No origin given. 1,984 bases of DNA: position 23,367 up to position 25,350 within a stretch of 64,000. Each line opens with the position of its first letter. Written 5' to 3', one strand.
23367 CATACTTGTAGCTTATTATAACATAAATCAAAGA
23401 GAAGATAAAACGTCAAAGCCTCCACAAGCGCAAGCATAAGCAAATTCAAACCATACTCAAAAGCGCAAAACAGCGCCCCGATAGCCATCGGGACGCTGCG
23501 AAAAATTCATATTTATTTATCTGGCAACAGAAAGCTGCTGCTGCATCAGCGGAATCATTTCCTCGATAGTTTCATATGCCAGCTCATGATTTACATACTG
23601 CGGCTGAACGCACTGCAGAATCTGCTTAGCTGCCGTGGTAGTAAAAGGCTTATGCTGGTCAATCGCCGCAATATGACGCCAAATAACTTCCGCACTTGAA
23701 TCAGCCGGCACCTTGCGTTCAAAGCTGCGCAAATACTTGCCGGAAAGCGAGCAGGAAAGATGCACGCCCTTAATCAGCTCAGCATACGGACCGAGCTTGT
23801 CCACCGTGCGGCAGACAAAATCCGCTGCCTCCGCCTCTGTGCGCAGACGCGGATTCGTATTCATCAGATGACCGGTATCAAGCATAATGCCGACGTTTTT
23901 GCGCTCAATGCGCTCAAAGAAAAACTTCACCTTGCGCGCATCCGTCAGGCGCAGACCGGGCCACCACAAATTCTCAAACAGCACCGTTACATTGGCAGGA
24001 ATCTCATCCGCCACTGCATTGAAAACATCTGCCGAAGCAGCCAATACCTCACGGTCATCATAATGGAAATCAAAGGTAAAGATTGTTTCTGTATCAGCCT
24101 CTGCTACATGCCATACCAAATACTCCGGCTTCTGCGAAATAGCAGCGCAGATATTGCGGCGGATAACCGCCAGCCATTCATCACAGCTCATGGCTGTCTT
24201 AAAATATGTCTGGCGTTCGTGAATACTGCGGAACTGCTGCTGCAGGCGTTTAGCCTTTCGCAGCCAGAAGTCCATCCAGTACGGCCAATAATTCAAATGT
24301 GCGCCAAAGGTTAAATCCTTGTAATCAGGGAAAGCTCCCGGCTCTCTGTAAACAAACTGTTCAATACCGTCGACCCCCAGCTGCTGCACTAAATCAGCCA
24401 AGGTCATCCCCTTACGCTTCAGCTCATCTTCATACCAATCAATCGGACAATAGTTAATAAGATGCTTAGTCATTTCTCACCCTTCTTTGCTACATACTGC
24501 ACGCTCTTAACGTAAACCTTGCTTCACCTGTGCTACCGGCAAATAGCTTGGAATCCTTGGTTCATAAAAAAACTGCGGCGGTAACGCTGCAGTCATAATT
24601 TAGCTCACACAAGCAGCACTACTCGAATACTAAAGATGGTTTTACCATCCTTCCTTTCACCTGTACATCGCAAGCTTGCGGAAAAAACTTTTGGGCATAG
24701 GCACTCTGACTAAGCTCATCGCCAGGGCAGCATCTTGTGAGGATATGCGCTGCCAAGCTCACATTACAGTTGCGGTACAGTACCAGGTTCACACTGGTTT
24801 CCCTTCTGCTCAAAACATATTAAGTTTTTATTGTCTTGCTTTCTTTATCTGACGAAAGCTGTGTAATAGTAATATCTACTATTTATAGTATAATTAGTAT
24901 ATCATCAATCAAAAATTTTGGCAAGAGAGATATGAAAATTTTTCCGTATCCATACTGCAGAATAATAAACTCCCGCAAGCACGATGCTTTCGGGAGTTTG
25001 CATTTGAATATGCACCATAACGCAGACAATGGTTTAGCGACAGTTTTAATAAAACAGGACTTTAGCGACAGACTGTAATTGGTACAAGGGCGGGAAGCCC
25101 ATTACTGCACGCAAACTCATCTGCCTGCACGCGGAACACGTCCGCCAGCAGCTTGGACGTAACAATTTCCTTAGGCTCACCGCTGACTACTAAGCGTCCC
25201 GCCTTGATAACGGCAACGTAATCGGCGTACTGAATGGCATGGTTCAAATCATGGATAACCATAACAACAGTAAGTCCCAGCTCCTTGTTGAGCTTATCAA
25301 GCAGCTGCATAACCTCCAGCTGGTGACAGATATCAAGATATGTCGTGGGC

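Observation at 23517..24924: Cobalamin riboswitch controlling an uncharacterised xylose-isomerase-fold TIM-barrel gene, while the adjacent B12/siderophore-type ABC importer has none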

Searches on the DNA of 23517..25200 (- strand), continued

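Call 54: search_with_rna_model(model_id=R1, sources=[window, L001, L002, L004, L006, L007, L009, L010, L011, L012, L013, L014, L015, L016, L017, L018, L019, L020, L021, L022, L023, L024, L025, L026, L027, L028, L029, L030, L031, L032, L033, L034, L035, L036, L037, L038, L039, L040, L041, L042, L043, L044, L045, L046, L047, L048, L049, L050, L051, L052, L053, L054, L055, L056, L057, L058, L059, L060, L061, L062, L063, L064, L065, L066, L067, L068, L069, L070, L071, L072, L073, L074, L075, L076, L077, L078, L079, L080, L081, L082, L083, L084, L085, L086, L087, L088], max_evalue=1, make_alignment=true)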
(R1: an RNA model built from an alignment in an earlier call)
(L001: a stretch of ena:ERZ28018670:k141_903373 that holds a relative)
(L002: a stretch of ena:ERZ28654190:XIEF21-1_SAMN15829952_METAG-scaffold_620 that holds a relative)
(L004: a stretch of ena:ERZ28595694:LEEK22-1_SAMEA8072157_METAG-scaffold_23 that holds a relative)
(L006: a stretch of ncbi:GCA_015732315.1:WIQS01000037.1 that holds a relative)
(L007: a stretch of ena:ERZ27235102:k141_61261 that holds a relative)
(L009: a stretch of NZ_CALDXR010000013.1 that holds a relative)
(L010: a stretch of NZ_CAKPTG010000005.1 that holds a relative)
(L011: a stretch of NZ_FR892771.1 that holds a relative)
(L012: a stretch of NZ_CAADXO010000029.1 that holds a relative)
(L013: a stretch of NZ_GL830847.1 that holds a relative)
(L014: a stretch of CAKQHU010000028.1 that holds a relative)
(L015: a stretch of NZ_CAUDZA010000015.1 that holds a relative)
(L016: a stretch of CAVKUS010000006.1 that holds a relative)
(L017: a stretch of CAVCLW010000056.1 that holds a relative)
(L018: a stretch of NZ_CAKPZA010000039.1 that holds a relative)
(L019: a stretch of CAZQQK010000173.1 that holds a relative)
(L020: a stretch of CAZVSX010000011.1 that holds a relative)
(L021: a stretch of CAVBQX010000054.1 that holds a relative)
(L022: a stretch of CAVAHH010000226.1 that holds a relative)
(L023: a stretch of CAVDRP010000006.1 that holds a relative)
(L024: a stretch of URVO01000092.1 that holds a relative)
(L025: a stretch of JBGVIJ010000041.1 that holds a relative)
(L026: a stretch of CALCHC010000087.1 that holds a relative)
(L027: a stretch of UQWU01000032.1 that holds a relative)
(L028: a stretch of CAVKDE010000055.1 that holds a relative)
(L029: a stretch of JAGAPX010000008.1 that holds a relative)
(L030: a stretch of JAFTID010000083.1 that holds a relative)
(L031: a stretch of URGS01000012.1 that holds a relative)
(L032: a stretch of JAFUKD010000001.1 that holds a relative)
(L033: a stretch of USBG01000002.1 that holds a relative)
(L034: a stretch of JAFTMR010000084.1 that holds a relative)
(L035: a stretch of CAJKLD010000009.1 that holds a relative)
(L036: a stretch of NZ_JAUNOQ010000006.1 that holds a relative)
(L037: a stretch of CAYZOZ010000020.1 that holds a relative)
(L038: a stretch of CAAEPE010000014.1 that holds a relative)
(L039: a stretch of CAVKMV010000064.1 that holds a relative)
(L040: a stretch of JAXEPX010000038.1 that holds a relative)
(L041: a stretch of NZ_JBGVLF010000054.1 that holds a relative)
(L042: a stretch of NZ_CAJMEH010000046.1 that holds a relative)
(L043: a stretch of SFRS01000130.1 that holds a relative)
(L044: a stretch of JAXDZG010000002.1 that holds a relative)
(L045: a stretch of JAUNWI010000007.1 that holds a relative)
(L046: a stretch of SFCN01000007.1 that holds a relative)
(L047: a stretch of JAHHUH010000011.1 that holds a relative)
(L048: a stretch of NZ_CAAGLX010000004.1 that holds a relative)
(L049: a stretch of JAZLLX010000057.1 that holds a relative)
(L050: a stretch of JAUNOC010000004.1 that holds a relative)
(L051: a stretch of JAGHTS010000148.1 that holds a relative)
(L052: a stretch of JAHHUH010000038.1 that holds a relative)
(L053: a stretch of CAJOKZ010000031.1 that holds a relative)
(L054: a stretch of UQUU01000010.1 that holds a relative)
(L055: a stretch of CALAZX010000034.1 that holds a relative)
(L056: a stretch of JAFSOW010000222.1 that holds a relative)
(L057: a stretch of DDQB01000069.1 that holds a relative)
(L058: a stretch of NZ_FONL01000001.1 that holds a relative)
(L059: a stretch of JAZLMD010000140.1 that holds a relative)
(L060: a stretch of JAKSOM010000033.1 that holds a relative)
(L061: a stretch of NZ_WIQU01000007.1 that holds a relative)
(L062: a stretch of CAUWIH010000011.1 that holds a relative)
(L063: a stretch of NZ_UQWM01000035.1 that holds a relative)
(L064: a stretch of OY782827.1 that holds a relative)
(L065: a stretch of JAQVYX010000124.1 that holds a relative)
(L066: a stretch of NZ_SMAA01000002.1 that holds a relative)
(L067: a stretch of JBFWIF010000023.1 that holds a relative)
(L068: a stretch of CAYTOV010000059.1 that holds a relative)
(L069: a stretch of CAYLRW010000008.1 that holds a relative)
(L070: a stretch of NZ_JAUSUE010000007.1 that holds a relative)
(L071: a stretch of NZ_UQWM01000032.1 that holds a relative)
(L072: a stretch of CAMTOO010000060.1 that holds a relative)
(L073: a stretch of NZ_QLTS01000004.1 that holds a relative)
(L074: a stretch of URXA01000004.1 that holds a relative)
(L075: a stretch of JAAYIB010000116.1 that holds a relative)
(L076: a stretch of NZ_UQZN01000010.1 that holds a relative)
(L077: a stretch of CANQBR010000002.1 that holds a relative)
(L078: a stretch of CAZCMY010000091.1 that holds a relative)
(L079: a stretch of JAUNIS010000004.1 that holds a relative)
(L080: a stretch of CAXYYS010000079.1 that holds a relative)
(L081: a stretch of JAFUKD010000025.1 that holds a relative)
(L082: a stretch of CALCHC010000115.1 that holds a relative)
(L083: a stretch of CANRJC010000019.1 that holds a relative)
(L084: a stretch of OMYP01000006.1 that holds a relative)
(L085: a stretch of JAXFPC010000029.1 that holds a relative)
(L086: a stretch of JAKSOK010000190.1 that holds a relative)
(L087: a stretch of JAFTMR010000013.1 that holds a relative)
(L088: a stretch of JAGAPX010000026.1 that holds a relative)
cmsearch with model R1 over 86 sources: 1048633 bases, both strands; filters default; matches with E-value up to 1: 42.
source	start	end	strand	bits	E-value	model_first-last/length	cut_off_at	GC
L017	6644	6816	+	181.9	8.3e-47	1-171/171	no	0.46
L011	6644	6816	+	181.9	8.3e-47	1-171/171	no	0.47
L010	6656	6828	+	180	2.7e-46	1-171/171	no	0.47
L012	6651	6823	+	179.4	3.9e-46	1-171/171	no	0.46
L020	2865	3036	+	178.5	7.2e-46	1-171/171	no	0.4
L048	6651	6823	+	178.1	8.8e-46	1-171/171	no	0.46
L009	6649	6823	+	176.2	2.9e-45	1-171/171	no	0.47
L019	116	287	+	176.1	3.2e-45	1-171/171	no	0.39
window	24651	24825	-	175.7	4e-45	1-171/171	no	0.47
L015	6642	6816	+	175.3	5.2e-45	1-171/171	no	0.47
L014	3689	3862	+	175.2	5.5e-45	1-171/171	no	0.48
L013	6654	6828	+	174.6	8e-45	1-171/171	no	0.47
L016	6651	6823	+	172.6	2.9e-44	1-171/171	no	0.48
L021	334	503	+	170.6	1e-43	1-171/171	no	0.47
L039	6671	6842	+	164.8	3.7e-42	1-171/171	no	0.49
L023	6672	6842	+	163.8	7e-42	1-171/171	no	0.49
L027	6673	6843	+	150.7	2.6e-38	1-171/171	no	0.53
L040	6732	6904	+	146.6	3.4e-37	1-171/171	no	0.46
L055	1424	1594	+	136.8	1.5e-34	1-171/171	no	0.53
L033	6723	6889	+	118.8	1.2e-29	1-171/171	no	0.43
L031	145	309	+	116.7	4.6e-29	1-171/171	no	0.41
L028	1739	1927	+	112.8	5.3e-28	1-171/171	no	0.49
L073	4648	4839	+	61.3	5.3e-14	1-171/171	no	0.45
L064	6399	6591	+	56.9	8.2e-13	1-171/171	no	0.49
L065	151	342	+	55.1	2.5e-12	1-171/171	no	0.49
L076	6400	6586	+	53.1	8.7e-12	1-171/171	no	0.53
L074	6403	6589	+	51.6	2.3e-11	1-171/171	no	0.52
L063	6413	6599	+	49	1.1e-10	1-171/171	no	0.54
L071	646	829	+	47.2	3.7e-10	1-171/171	no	0.53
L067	8145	8327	+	45.8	8.4e-10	1-171/171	no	0.46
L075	7985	8160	+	42.6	6.3e-09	1-171/171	no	0.47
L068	5919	6038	+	37.2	1.8e-07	21-127/171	no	0.52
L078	3936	4055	+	37.2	1.8e-07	21-127/171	no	0.52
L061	3621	3803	+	36.3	3.3e-07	1-171/171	no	0.46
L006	4645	4827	+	35.5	5.5e-07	1-171/171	no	0.46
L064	6105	6276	+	24.4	0.00057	1-171/171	no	0.49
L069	2553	2684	+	23.5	0.001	1-171/171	no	0.57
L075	4790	4857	+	22.8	0.0015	24-127/171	no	0.56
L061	3226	3409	-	22.5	0.0019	1-171/171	no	0.49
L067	2716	2795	+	21.6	0.0034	17-130/171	no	0.56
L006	4250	4433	-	20.5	0.0066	1-171/171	no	0.49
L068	486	616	+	19.8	0.0099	1-171/171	no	0.56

Alignment A4: 42 matches aligned to the model, 266 columns, each read 5' to 3' on its own strand. Consensus structure (alignment columns), stored with it:
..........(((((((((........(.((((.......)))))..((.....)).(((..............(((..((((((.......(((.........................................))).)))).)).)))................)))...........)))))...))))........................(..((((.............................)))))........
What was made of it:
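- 24648..24828 (-): Cobalamin (AdoCbl-type) riboswitch aptamer. Outer stem 24807-24815 with 24689-24697, a GGGAA junction, a P4-like hairpin, a CCGC loop, the ACUGU/AGUCAG P6 stem with a 49-nt extension, and the B12-box region. R1 model hit at 24651-24825 (call 54).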

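Call 55: search_rna_families(sources=[L025, L032, L036, L044, L050, L054, L058, L066, L079, L087], threshold=gathering)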
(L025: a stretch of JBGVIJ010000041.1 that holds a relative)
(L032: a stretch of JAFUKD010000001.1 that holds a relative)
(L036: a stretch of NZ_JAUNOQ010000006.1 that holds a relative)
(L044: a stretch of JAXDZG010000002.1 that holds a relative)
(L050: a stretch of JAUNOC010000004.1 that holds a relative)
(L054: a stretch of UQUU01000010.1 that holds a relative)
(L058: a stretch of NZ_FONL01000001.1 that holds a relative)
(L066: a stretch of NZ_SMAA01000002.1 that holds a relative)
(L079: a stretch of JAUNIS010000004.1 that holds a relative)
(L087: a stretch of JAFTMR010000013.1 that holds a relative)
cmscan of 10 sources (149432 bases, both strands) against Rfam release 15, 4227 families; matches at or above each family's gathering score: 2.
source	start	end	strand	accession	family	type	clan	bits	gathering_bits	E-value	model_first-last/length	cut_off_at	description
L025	363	552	+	RF00230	T-box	Cis-reg; leader;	-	101.4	93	7.6e-21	1-219/219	no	T-box leader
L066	2938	3044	+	RF00059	TPP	Cis-reg; riboswitch;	-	69.1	54.3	3.8e-11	1-105/105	no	TPP riboswitch aptamer (THI element)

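Call 70: search_rna_families(sources=[L067, L068, L069, L075, L078, L064], threshold=evalue, max_evalue=1)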
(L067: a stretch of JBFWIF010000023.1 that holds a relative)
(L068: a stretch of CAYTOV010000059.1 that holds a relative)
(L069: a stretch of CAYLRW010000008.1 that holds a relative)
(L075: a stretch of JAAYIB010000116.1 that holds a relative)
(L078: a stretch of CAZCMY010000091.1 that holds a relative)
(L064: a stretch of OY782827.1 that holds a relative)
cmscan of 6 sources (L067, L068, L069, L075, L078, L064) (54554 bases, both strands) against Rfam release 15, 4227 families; matches with E-value up to 1: 13.
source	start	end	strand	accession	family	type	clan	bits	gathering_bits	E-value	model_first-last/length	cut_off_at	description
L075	7962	8139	+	RF00174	Cobalamin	Cis-reg; riboswitch;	CL00101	108.5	31.5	2.6e-26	1-189/189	no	Cobalamin riboswitch aptamer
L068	5881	6057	+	RF00174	Cobalamin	Cis-reg; riboswitch;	CL00101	105.3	31.5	2.1e-25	1-189/189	no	Cobalamin riboswitch aptamer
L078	3898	4074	+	RF00174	Cobalamin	Cis-reg; riboswitch;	CL00101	105.3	31.5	2.1e-25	1-189/189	no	Cobalamin riboswitch aptamer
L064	6084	6261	+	RF00174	Cobalamin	Cis-reg; riboswitch;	CL00101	105.1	31.5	2.5e-25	1-189/189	no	Cobalamin riboswitch aptamer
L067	8123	8299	+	RF00174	Cobalamin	Cis-reg; riboswitch;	CL00101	103.7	31.5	6.3e-25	1-189/189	no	Cobalamin riboswitch aptamer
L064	6358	6563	+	RF00174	Cobalamin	Cis-reg; riboswitch;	CL00101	100.8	31.5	4.2e-24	1-189/189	no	Cobalamin riboswitch aptamer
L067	2683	2810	+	RF00174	Cobalamin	Cis-reg; riboswitch;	CL00101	57.6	31.5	9.8e-12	1-189/189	no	Cobalamin riboswitch aptamer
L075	4750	4875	+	RF00174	Cobalamin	Cis-reg; riboswitch;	CL00101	56.1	31.5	2.6e-11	1-189/189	no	Cobalamin riboswitch aptamer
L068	464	591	+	RF00174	Cobalamin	Cis-reg; riboswitch;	CL00101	51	31.5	7.3e-10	1-189/189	no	Cobalamin riboswitch aptamer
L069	2530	2658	+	RF00174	Cobalamin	Cis-reg; riboswitch;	CL00101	50.7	31.5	9.1e-10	1-189/189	no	Cobalamin riboswitch aptamer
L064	8959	9022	+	RF04255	MIR8001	Gene; miRNA;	-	38.4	90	0.00062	1-67/67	no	MIR8001 microRNA precursor family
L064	8957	9020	-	RF04255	MIR8001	Gene; miRNA;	-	35.9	90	0.0028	1-67/67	no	MIR8001 microRNA precursor family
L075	1648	1705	-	RF01423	snoR117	Gene; snRNA; snoRNA; CD-box;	-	26.1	42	0.24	1-80/80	no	small nucleolar RNA snoR117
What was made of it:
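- Cobalamin riboswitches head the orthologous transporter operons (call 70).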

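Call 86: search_rna_families(sources=[L089, L090, L091], threshold=evalue, max_evalue=0.1)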
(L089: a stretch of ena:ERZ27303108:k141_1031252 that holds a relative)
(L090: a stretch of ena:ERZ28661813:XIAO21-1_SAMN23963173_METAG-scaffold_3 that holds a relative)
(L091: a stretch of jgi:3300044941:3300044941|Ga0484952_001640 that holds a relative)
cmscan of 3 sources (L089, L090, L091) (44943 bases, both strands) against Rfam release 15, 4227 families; matches with E-value up to 0.1: 2.
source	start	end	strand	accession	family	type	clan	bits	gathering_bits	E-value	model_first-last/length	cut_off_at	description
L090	8033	8196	+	RF00174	Cobalamin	Cis-reg; riboswitch;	CL00101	78.1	31.5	1.1e-17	1-189/189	no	Cobalamin riboswitch aptamer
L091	5272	5418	+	RF00174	Cobalamin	Cis-reg; riboswitch;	CL00101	53.1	31.5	1.5e-10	1-189/189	no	Cobalamin riboswitch aptamer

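Call 92: search_with_rna_model(model_id=R1, sources=[L089, L090, L091, L092, L093], max_evalue=1)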
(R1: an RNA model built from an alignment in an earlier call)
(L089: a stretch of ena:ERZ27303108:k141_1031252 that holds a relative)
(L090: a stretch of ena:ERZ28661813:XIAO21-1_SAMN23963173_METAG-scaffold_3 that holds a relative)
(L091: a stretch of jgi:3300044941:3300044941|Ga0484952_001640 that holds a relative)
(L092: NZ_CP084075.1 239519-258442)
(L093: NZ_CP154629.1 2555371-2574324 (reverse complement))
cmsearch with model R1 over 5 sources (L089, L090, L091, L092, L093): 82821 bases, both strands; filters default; matches with E-value up to 1: 2.
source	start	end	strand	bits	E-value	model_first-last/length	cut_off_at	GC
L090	8045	8223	+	30.2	1.2e-06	1-171/171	no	0.5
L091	5322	5399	+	24.2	5.2e-05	20-127/171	no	0.59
